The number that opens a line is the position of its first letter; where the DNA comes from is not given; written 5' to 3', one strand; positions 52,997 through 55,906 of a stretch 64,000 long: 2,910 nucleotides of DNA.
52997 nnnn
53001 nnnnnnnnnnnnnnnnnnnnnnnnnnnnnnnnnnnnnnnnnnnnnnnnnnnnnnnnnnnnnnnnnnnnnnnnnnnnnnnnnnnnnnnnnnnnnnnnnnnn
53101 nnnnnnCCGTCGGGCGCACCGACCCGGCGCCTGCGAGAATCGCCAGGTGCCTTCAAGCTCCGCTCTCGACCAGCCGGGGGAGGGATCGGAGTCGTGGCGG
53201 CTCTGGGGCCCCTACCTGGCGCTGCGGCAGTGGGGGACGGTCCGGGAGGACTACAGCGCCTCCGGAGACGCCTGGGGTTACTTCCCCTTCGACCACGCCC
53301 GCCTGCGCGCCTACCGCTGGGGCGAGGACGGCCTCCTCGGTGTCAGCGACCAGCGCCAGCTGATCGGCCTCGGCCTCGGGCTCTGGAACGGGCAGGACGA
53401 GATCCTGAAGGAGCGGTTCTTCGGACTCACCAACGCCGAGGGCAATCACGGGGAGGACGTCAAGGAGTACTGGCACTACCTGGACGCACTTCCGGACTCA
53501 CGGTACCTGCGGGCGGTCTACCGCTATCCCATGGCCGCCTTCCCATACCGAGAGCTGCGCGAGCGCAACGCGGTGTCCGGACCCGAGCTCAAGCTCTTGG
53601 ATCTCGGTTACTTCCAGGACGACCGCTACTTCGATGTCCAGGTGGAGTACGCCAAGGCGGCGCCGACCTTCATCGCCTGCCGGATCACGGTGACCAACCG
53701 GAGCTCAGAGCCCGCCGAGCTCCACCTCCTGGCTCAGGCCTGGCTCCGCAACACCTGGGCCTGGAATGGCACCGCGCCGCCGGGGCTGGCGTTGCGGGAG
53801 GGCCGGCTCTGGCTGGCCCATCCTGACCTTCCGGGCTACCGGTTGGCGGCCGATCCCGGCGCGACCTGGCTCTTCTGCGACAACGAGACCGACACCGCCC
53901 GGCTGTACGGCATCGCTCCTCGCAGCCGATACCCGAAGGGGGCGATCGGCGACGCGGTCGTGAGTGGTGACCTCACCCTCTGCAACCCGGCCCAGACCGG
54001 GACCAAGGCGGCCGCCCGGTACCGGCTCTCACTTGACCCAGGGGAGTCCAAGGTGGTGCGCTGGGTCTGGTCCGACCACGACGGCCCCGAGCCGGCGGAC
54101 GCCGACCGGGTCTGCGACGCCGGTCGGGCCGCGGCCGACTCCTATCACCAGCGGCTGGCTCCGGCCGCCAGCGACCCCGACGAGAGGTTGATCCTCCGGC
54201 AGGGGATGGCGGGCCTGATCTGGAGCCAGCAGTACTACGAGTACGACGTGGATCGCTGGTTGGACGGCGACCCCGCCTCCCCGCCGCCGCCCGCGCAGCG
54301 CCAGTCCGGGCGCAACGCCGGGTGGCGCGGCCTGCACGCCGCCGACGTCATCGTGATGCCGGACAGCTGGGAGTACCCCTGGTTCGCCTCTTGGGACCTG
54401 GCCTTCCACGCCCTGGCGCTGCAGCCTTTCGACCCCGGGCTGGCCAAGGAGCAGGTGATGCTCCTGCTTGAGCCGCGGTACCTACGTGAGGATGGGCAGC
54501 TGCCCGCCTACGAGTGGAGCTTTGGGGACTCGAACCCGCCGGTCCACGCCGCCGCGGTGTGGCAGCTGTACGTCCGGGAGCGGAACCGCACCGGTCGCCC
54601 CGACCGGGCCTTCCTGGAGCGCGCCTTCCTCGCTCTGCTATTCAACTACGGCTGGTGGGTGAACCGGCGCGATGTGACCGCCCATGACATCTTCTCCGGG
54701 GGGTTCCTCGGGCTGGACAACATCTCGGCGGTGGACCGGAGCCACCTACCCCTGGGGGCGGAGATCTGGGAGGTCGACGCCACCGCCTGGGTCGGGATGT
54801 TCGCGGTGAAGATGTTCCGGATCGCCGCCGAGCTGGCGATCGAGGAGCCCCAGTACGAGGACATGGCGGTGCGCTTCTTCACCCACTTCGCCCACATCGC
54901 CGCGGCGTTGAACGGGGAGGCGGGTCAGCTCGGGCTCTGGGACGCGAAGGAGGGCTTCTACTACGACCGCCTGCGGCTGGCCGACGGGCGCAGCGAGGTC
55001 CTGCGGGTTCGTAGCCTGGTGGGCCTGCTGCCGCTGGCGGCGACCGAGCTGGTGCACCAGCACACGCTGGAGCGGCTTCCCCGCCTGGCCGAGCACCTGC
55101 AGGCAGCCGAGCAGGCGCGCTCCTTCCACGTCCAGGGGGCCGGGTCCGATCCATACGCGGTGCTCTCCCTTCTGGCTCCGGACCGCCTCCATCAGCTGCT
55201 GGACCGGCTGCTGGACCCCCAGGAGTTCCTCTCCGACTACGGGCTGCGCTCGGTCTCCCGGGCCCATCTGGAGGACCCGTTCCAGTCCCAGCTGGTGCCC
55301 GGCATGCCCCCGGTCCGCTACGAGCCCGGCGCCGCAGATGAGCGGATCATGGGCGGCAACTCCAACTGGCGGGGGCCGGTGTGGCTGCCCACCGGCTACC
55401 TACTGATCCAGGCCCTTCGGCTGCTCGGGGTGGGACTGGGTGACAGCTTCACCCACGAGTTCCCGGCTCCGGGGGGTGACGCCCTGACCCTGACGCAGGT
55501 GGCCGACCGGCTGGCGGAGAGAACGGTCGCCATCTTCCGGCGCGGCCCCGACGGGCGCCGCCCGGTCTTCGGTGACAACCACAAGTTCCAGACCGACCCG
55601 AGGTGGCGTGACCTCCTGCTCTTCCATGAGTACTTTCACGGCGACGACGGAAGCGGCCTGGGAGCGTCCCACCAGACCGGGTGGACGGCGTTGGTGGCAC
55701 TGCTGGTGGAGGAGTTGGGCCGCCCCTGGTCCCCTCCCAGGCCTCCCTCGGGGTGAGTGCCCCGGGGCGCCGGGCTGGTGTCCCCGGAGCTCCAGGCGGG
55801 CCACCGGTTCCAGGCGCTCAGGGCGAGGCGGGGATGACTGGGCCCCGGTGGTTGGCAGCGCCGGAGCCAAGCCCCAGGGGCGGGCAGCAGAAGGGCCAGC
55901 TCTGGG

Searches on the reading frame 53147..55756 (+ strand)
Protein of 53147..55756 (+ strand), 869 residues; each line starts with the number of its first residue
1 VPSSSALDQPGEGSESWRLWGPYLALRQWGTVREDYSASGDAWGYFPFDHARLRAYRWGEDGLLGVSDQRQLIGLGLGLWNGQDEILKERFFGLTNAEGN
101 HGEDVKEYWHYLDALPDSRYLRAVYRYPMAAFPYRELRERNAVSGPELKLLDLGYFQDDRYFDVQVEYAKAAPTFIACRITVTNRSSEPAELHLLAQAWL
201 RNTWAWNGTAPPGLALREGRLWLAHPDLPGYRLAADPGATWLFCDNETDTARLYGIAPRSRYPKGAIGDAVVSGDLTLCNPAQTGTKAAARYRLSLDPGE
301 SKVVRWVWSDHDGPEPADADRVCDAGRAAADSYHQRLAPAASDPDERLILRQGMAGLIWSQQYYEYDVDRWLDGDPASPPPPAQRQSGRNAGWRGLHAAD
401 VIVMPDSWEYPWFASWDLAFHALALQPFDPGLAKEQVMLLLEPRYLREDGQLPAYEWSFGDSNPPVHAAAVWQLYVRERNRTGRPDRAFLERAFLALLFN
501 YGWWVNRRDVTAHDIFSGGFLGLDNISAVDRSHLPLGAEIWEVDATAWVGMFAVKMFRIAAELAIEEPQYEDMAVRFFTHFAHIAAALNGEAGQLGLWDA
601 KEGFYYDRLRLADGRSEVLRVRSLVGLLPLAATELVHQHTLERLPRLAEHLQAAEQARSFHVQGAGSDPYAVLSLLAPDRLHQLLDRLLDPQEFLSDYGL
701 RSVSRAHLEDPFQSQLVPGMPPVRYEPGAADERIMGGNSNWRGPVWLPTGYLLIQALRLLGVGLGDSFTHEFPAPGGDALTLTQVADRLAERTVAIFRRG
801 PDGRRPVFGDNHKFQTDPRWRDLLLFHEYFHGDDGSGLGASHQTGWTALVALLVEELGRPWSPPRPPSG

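Call 3: search_protein_families(library=pfam, proteins=[window:53147-55756:+], max_evalue=0.01)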
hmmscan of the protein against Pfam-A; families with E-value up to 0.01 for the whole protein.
window:53147-55756:+ (869 aa): 2 families
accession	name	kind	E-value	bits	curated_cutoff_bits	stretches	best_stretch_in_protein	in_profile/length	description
PF22422.2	MGH1-like_GH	-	2.6e-26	93.5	27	2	410-511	1-108/356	Mannosylglycerate hydrolase MGH1-like glycoside hydrolase domain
PF03200.22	Glyco_hydro_63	-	2.8e-09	36.8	22.4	1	541-706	250-391/492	Glycosyl hydrolase family 63 C-terminal domain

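Call 50: search_protein_families(library=ncbifam, proteins=[window:53147-55756:+], max_evalue=0.00001)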
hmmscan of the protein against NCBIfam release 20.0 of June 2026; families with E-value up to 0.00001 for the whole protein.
window:53147-55756:+ (869 aa): 0 families
